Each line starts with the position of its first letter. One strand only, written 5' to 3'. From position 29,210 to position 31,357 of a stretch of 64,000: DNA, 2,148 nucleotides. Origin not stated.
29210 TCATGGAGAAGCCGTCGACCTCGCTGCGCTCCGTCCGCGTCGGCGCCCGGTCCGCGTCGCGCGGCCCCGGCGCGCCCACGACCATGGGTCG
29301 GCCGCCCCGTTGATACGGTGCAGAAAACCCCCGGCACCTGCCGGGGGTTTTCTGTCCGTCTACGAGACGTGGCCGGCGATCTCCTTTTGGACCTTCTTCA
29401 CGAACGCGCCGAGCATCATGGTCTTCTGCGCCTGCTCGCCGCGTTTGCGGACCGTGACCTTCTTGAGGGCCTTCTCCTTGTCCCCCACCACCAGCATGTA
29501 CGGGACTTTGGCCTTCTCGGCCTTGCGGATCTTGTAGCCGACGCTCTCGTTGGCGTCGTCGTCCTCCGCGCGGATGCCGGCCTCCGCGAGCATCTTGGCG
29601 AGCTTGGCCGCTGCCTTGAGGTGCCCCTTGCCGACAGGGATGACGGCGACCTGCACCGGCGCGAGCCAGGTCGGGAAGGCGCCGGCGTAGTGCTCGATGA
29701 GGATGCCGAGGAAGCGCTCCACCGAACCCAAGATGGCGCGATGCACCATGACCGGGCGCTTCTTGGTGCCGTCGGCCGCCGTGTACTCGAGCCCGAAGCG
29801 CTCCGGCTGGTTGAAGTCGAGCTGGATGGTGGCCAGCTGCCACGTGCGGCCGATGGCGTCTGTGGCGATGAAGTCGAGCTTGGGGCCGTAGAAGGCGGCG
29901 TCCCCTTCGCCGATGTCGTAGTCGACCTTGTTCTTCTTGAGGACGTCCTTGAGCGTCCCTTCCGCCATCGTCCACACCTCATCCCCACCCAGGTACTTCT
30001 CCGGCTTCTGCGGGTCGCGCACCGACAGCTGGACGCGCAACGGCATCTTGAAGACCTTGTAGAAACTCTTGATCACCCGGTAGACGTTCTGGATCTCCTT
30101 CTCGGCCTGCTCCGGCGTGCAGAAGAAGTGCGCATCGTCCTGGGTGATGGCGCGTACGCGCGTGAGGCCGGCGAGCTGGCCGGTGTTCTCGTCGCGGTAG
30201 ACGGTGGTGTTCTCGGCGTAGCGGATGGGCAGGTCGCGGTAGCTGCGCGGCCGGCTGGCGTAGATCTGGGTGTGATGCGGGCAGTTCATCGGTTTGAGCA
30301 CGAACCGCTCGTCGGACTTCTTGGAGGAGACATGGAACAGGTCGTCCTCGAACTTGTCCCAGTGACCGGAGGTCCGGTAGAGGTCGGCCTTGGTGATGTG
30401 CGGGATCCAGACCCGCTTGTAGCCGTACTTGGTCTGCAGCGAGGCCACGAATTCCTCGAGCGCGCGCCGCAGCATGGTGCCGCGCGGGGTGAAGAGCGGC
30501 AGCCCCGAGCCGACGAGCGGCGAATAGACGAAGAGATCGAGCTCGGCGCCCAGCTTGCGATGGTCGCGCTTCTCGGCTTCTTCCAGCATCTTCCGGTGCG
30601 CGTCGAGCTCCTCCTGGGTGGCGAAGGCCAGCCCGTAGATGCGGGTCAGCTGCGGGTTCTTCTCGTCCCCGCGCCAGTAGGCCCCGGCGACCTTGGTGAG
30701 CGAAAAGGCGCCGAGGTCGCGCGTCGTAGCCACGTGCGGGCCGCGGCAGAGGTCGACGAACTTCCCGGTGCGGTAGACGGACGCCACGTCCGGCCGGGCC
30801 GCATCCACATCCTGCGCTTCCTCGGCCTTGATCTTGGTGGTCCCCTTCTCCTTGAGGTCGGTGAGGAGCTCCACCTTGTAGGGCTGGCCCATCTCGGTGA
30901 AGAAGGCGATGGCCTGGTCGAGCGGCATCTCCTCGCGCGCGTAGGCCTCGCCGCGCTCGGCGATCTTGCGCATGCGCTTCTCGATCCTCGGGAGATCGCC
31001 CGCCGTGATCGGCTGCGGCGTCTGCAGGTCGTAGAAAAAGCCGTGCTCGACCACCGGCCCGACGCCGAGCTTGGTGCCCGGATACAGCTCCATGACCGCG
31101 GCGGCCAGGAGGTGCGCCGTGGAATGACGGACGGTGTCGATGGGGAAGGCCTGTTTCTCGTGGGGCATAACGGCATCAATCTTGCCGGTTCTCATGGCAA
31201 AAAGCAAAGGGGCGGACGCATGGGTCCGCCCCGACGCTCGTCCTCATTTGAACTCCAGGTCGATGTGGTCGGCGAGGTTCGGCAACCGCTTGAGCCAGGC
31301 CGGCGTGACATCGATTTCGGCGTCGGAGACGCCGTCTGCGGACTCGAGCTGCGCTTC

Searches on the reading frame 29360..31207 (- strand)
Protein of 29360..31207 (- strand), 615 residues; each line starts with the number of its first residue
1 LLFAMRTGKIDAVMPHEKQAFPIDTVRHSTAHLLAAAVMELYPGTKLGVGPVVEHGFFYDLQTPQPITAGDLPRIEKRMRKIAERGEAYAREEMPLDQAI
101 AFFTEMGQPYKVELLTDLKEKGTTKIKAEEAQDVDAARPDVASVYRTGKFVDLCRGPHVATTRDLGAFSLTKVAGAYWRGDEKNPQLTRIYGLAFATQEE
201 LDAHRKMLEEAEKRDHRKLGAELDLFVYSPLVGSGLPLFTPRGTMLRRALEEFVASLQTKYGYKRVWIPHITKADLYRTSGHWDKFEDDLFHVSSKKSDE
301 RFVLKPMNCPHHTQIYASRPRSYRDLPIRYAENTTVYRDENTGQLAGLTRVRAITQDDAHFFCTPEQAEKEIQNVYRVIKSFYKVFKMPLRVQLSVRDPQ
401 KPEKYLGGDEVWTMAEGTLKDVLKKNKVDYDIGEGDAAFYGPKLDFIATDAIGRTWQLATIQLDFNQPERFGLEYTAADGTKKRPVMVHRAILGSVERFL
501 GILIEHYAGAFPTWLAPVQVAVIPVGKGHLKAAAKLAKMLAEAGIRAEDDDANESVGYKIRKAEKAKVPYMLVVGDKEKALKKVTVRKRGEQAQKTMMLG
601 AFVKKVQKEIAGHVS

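Call 13: find_related_loci(query=window:29360-31207:-, collection=genome_contigs, flank=10000)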
Query window:29360-31207:- (615 aa) in genome_contigs; peptide patterns used: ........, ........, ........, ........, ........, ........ (x = any residue, [..] = any of these).
600 stretches matched a pattern (row limit reached: there are more); 599 encode a relative of the query (tblastn E <= 1e-3); the best 80 are kept; 80 distinct loci.
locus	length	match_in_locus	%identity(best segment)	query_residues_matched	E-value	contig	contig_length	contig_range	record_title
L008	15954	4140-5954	65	10-610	0e+0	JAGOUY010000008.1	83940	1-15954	Patescibacteria group bacterium isolate Gw_Eff_bin_533 Gw_Eff_365_length_83940_cov_16.380693, whole genome shotgun seque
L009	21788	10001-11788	64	21-615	0e+0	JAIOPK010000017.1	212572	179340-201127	MAG: Candidatus Uhrbacteria bacterium isolate LakeFargette_0920_ALND_MAG_54_14 LacPavin_0920_ALND_scaffold_428047, whole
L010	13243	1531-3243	64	23-592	0e+0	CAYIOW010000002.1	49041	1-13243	MAG TPA_asm: uncultured Gammaproteobacteria bacterium isolate ERP119705_co25_566 genome assembly, contig: NODE_230_lengt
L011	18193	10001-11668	66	23-578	0e+0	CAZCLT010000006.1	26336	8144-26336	MAG TPA_asm: uncultured Gammaproteobacteria bacterium isolate binchicken_co38_1068 genome assembly, contig: NODE_3825_le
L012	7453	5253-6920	66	23-578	0e+0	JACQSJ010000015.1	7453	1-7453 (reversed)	MAG: Candidatus Uhrbacteria bacterium isolate NC_groundwater_1382_Ag_S-0.2um_56_31 S_p2_S4_coassembly_k141_1010477, whol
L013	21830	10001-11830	58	19-610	0e+0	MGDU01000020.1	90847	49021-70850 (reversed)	MAG: Candidatus Uhrbacteria bacterium RIFCSPHIGHO2_02_FULL_46_47 rifcsphigho2_02_scaffold_457, whole genome shotgun sequ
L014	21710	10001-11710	58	23-609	0e+0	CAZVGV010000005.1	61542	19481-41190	MAG TPA_asm: uncultured Gammaproteobacteria bacterium isolate SRP219642_co6_390 genome assembly, contig: NODE_284_length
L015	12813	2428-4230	57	23-610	0e+0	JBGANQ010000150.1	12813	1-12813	MAG: Polyangia bacterium isolate MAG_MBR_H10.6 MBRH10-6_opera_contig_15395, whole genome shotgun sequence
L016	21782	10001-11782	55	18-610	0e+0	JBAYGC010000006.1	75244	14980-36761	MAG: Patescibacteria group bacterium isolate SO_2016_GW1_116 scaffold00767_OW334_2016, whole genome shotgun sequence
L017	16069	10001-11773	54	23-610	0e+0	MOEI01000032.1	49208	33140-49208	MAG: bacterium CG10_46_32 isolate CG10_46_32 CG10_big_fil_rev_8_21_14_0.10_scaffold_436, whole genome shotgun sequence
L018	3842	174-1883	52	26-612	0e+0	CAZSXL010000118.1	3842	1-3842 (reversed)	MAG TPA_asm: uncultured Gammaproteobacteria bacterium isolate SRP302447_co1_140 genome assembly, contig: NODE_71428_leng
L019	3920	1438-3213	52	23-611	0e+0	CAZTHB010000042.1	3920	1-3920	MAG TPA_asm: uncultured Candidatus Saccharibacteria bacterium isolate SRP257259_co1_77 genome assembly, contig: NODE_440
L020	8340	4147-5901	50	14-610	0e+0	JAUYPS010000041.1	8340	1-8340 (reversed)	MAG: bacterium isolate C4_metabat.bin.47 C4_k141_702567, whole genome shotgun sequence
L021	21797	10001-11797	51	23-607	0e+0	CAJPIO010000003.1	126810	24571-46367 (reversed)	Candidatus Saccharibacteria bacterium isolate ERZ1644999-mag-bin.1 genome assembly, contig: ERZ1644999-mag-bin.3, whole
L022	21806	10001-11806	53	16-611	0e+0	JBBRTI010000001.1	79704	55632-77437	MAG: Candidatus Saccharimonadia bacterium isolate La2_metabat2.203 La2_metabat2.203_K_79833L79704_cov_16.2523, whole gen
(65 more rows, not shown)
